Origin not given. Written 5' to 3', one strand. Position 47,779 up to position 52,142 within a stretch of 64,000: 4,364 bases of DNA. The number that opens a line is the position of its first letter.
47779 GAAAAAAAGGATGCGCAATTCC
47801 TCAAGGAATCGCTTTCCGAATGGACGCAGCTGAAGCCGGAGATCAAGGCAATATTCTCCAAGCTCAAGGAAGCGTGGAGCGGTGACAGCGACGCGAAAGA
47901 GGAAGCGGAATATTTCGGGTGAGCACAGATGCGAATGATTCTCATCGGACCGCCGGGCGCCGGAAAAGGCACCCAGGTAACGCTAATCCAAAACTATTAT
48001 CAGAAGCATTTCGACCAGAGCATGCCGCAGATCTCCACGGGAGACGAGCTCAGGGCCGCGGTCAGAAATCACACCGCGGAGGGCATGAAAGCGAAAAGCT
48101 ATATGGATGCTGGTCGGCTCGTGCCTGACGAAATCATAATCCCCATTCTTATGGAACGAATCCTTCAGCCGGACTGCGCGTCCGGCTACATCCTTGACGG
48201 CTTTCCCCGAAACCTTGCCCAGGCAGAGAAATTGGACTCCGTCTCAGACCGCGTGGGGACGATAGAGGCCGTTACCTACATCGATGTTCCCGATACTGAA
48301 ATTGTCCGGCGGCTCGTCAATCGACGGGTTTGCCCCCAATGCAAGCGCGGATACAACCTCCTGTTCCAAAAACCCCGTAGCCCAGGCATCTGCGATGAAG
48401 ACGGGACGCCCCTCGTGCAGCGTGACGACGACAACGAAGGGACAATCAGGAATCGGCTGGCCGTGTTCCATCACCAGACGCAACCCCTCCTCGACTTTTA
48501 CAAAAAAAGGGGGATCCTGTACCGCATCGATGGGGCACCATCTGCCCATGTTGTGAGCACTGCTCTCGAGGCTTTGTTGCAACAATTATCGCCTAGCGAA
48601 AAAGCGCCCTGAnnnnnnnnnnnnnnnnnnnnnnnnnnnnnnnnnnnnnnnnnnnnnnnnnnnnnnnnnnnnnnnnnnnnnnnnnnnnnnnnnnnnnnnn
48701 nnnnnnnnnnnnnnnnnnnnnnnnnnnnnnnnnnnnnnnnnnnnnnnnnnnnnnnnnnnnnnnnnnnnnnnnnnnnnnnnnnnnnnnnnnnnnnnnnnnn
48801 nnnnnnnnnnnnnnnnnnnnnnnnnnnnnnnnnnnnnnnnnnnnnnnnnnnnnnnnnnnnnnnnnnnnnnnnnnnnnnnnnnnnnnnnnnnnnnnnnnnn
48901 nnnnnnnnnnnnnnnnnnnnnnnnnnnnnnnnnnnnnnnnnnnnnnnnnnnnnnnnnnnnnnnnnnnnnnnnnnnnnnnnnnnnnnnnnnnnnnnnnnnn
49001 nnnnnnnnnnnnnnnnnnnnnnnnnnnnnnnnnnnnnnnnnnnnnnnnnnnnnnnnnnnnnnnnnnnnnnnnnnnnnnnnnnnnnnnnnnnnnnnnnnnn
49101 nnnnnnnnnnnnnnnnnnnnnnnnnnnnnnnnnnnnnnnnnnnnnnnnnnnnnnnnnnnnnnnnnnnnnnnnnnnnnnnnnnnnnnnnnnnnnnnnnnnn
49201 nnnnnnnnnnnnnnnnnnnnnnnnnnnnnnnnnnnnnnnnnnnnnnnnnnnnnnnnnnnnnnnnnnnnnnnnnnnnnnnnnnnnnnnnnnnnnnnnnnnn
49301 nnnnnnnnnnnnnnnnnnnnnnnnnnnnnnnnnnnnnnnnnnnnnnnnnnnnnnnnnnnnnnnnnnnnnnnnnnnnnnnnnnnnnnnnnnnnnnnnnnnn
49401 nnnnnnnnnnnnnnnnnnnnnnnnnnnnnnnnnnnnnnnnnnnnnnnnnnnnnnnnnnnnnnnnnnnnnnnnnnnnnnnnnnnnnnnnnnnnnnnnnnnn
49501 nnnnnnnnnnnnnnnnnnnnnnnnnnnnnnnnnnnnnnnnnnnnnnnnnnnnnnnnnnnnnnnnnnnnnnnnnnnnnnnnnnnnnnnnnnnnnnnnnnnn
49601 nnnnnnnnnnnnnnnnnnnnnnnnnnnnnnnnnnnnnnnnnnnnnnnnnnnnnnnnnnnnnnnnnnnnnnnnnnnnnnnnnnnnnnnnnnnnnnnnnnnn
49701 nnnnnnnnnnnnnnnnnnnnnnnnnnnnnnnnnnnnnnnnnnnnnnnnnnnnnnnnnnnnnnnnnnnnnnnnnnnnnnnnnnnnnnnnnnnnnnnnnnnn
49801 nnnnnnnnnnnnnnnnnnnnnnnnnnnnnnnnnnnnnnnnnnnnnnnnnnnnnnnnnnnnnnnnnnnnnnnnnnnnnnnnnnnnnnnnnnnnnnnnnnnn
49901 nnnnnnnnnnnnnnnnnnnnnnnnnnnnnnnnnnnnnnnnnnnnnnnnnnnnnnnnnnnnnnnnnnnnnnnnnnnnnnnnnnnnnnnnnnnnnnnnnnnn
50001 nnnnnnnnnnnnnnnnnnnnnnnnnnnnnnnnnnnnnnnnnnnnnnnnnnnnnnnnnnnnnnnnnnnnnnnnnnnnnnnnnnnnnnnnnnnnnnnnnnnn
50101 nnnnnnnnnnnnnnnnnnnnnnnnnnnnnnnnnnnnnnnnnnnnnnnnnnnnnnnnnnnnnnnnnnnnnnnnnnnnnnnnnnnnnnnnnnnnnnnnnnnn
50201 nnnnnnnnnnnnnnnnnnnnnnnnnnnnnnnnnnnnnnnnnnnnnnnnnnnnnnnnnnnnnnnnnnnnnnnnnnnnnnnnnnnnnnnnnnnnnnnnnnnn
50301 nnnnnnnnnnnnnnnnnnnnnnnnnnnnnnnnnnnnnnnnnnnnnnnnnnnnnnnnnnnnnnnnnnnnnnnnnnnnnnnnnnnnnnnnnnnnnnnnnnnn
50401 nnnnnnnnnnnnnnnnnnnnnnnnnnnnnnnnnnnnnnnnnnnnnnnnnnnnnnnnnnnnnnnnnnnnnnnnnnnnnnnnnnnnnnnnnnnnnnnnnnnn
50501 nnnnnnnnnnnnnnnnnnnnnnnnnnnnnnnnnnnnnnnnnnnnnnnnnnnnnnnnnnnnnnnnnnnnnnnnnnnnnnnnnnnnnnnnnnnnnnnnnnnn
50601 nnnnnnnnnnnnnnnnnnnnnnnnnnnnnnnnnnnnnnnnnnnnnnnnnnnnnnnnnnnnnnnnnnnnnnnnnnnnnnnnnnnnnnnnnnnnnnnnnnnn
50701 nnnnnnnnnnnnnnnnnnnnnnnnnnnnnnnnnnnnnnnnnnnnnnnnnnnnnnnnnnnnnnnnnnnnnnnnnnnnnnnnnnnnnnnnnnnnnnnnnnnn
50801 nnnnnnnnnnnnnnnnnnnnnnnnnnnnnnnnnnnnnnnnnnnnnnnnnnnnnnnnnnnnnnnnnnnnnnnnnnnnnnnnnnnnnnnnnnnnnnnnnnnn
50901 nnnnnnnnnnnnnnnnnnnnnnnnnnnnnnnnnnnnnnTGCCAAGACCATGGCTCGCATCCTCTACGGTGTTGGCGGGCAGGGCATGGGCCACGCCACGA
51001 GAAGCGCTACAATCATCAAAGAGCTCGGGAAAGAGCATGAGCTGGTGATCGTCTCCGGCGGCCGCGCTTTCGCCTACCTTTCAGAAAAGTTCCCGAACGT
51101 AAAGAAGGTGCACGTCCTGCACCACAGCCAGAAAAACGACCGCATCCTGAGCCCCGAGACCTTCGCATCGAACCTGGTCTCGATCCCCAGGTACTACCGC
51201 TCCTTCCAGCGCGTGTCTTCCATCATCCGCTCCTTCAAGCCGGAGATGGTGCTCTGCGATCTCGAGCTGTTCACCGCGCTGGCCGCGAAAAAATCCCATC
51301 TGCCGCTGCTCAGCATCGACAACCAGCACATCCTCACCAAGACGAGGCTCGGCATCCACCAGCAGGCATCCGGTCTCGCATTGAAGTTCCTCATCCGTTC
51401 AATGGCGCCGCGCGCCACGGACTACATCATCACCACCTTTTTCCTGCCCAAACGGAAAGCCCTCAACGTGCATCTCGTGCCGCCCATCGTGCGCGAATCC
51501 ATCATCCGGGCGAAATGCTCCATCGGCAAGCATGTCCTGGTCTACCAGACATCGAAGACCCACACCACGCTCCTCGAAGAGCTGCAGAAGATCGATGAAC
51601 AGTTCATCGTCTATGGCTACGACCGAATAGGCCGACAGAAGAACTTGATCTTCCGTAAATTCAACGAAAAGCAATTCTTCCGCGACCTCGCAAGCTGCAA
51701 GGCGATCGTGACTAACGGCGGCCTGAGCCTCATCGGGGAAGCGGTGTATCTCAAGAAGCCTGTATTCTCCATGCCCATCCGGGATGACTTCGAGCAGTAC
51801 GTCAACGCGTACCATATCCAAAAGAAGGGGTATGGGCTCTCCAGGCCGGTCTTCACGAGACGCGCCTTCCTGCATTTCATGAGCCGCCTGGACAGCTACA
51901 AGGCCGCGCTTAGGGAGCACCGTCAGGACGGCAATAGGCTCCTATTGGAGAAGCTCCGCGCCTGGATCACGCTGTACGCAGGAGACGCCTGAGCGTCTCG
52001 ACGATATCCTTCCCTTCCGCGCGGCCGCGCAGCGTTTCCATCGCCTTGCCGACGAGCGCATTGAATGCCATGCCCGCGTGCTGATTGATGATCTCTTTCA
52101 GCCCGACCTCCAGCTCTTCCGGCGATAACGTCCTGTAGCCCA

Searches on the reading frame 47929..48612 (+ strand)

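Call 107: search_protein_families(library=pfam, proteins=[window:47929-48612:+], max_evalue=0.00001)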
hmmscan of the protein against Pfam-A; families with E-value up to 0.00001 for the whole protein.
window:47929-48612:+ (227 aa): 3 families
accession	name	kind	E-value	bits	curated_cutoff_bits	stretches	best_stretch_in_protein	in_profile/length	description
PF00406.28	ADK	-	3.8e-47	160.6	26.8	1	5-195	1-150/151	Adenylate kinase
PF13207.12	AAA_17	-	1.6e-22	80.7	27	1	6-133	1-123/136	AAA domain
PF05191.20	ADK_lid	-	4e-15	55.8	26.6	1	132-167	1-36/36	Adenylate kinase, active site lid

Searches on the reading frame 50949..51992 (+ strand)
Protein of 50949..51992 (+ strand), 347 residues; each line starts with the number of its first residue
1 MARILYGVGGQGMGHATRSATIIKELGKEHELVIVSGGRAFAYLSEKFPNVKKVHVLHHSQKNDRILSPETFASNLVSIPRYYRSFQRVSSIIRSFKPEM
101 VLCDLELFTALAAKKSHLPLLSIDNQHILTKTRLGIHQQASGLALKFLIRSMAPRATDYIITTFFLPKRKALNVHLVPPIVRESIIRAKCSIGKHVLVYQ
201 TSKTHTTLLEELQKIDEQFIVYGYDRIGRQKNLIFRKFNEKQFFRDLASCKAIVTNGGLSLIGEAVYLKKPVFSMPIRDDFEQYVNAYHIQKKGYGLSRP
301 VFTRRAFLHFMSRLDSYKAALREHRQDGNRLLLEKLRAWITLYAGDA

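Call 107: search_protein_families(library=pfam, proteins=[window:50949-51992:+], max_evalue=0.00001)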
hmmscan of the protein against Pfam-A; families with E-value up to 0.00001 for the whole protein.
window:50949-51992:+ (347 aa): 1 family
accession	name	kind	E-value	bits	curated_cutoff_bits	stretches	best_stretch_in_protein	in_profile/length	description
PF13528.12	Glyco_trans_1_3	-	1.2e-89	301.1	25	1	2-314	1-321/322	Glycosyl transferase family 1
